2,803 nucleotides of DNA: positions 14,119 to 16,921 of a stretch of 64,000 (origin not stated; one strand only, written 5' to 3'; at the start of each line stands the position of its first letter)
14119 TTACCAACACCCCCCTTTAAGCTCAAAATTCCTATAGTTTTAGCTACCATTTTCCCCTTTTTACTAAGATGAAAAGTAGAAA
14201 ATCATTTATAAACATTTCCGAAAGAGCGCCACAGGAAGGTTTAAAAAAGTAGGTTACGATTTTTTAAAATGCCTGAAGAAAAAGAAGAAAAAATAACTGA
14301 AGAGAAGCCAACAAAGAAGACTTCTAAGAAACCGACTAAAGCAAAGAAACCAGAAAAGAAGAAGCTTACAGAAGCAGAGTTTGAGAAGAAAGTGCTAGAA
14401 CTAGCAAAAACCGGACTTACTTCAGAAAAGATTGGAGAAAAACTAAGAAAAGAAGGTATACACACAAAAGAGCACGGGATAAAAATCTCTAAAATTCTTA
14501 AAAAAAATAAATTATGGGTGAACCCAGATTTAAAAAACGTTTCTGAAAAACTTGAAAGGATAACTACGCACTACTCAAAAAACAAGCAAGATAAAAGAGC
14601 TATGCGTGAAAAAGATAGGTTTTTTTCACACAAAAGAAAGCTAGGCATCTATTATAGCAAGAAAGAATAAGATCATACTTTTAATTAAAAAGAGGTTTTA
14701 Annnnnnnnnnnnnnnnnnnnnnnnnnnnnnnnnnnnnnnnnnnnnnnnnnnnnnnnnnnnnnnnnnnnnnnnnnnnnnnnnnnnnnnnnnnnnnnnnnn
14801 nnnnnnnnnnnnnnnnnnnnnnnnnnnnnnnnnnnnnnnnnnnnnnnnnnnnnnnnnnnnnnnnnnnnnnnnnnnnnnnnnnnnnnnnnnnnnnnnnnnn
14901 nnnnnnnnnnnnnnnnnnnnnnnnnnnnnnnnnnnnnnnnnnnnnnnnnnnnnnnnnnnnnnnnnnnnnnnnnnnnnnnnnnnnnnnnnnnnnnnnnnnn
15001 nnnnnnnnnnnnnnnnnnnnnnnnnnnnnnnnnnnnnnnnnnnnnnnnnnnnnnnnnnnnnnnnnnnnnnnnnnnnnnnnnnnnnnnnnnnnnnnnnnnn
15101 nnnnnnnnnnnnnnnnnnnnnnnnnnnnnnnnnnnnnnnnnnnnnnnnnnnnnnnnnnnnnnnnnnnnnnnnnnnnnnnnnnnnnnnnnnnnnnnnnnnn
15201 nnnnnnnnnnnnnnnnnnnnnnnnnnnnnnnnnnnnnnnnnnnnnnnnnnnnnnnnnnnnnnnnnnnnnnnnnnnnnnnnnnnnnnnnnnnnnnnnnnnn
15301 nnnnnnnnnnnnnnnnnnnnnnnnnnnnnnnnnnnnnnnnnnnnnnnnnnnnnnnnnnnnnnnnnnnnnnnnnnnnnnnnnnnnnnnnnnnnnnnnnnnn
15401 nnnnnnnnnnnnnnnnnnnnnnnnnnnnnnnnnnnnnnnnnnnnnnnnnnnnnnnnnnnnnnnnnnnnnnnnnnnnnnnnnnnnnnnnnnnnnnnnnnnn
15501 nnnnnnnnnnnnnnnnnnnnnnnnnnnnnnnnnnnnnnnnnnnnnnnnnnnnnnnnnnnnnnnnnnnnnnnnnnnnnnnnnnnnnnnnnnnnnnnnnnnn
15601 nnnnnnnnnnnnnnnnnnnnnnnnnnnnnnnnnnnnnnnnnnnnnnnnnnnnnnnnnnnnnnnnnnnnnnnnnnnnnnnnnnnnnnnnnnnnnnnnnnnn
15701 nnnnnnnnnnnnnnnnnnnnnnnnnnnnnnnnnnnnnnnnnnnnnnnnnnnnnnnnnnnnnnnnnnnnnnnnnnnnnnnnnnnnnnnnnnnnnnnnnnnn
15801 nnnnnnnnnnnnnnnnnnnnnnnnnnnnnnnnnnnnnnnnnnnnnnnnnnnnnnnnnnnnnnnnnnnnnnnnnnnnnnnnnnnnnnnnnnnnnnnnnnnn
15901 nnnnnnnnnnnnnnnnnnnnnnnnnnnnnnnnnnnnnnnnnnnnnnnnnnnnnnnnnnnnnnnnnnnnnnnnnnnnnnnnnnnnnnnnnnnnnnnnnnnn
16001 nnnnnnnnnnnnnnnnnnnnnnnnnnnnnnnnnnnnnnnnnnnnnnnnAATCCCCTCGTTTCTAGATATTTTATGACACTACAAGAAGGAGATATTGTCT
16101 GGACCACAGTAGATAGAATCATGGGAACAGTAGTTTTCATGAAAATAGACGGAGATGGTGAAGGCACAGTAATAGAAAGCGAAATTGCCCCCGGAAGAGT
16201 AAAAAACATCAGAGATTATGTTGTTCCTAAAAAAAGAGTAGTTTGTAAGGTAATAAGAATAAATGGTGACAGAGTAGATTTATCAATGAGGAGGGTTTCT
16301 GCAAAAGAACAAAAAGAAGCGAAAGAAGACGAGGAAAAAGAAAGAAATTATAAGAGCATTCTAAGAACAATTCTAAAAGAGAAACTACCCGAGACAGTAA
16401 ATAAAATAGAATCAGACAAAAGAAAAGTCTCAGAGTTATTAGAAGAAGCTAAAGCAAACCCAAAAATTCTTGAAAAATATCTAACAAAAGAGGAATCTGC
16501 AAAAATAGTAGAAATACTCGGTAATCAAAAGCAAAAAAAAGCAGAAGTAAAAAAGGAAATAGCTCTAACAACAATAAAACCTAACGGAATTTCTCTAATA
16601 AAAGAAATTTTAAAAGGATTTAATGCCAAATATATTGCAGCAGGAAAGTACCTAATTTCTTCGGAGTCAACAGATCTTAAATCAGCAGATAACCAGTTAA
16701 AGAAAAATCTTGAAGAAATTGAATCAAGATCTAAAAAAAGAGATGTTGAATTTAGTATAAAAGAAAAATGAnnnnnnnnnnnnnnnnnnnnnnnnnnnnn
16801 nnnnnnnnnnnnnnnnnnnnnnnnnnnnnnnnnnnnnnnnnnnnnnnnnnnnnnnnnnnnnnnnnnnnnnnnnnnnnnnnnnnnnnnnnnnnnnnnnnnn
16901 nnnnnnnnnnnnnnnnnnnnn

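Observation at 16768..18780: Three-gene cassette inserted into the conserved aIF2alpha-Nop10 gene pair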

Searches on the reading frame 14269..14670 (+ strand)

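Call 3: search_protein_families(library=pfam, proteins=[window:14269-14670:+], max_evalue=0.01)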
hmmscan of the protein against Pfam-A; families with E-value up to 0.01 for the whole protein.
window:14269-14670:+ (133 aa): 2 families
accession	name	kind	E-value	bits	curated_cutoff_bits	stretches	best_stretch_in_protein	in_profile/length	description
PF08069.17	Ribosomal_S13_N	-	2.2e-07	31.3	25.4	1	16-60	11-55/60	Ribosomal S13/S15 N-terminal domain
PF00312.27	Ribosomal_S15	-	0.0039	17.8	31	1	87-132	21-66/81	Ribosomal protein S15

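Call 4: search_protein_families(library=ncbifam, proteins=[window:14269-14670:+], max_evalue=0.01)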
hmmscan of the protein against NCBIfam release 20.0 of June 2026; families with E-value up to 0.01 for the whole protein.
window:14269-14670:+ (133 aa): 1 family
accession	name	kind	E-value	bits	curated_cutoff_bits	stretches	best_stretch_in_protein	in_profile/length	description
NF006331.0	PRK08561.1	equivalog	7e-13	48.6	154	1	14-132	9-132/152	30S ribosomal protein S15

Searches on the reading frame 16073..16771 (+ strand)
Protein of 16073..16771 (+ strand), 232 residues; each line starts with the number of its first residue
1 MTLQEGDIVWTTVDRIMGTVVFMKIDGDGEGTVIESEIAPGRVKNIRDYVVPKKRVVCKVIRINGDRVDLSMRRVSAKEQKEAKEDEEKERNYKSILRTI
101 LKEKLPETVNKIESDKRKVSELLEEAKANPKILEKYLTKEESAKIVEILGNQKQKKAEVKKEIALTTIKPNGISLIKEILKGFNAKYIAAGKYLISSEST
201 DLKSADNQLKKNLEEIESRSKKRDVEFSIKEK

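Call 3: search_protein_families(library=pfam, proteins=[window:16073-16771:+], max_evalue=0.01)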
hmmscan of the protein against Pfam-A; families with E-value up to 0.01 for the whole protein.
window:16073-16771:+ (232 aa): 1 family
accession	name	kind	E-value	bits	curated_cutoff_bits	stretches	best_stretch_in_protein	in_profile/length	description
PF07541.17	EIF_2_alpha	-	2.8e-07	31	22.8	1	108-201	5-113/114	Eukaryotic translation initiation factor 2 alpha subunit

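Call 4: search_protein_families(library=ncbifam, proteins=[window:16073-16771:+], max_evalue=0.01)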
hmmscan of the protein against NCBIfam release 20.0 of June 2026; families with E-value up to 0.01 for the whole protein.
window:16073-16771:+ (232 aa): 18 families
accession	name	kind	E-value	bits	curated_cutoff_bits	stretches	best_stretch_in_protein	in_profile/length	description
NF003064.0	PRK03987.1-4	equivalog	1e-23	84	252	1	4-229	8-256/262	translation initiation factor IF-2 subunit alpha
NF003062.0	PRK03987.1-1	equivalog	1.5e-20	73.5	213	1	4-231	10-263/264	translation initiation factor IF-2 subunit alpha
NF003063.0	PRK03987.1-2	equivalog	2e-14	53.5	430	1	4-221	7-249/262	translation initiation factor IF-2 subunit alpha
NF003066.0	PRK03987.1-6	equivalog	4.3e-14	52.4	503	1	4-180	10-199/275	translation initiation factor IF-2 subunit alpha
NF003065.0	PRK03987.1-5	equivalog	2.4e-10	40.1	432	1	4-209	8-237/266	translation initiation factor IF-2 subunit alpha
NF005973.0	PRK08059.1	equivalog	9.8e-10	38.6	148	1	3-116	5-120/123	S1 domain-containing post-transcriptional regulator GSP13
NF004473.0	PRK05807.1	equivalog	2e-09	38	178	1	1-93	1-95/136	S1 domain-containing RNA-binding protein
NF040579.1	S1_dom_CvfD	subfamily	7.4e-09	35.9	117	1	4-110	2-111/113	CvfD/Ygs/GSP13 family RNA-binding post-transcriptional regulator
NF000907.0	PRK00087.1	equivalog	1.8e-07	29.8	624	1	4-95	562-659/671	bifunctional 4-hydroxy-3-methylbut-2-enyl diphosphate reductase/30S ribosomal protein S1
TIGR03591.1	polynuc_phos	equivalog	8e-06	24.6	525.05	1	4-74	617-688/689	polyribonucleotide nucleotidyltransferase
NF006363.0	PRK08582.1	equivalog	3.9e-05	23.8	171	1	10-120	10-97/140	S1 domain-containing RNA-binding protein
NF005208.0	PRK06676.1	equivalog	4.3e-05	22.7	368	1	3-86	276-361/391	30S ribosomal protein S1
NF010379.0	PRK13806.1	equivalog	4.8e-05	22.2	648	1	2-77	199-273/491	30S ribosomal protein S1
NF005911.0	PRK07899.1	equivalog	0.0001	21.1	691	1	4-87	292-375/486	30S ribosomal protein S1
NF004954.0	PRK06299.1-4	equivalog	0.00014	20.2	727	1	4-105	449-556/560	30S ribosomal protein S1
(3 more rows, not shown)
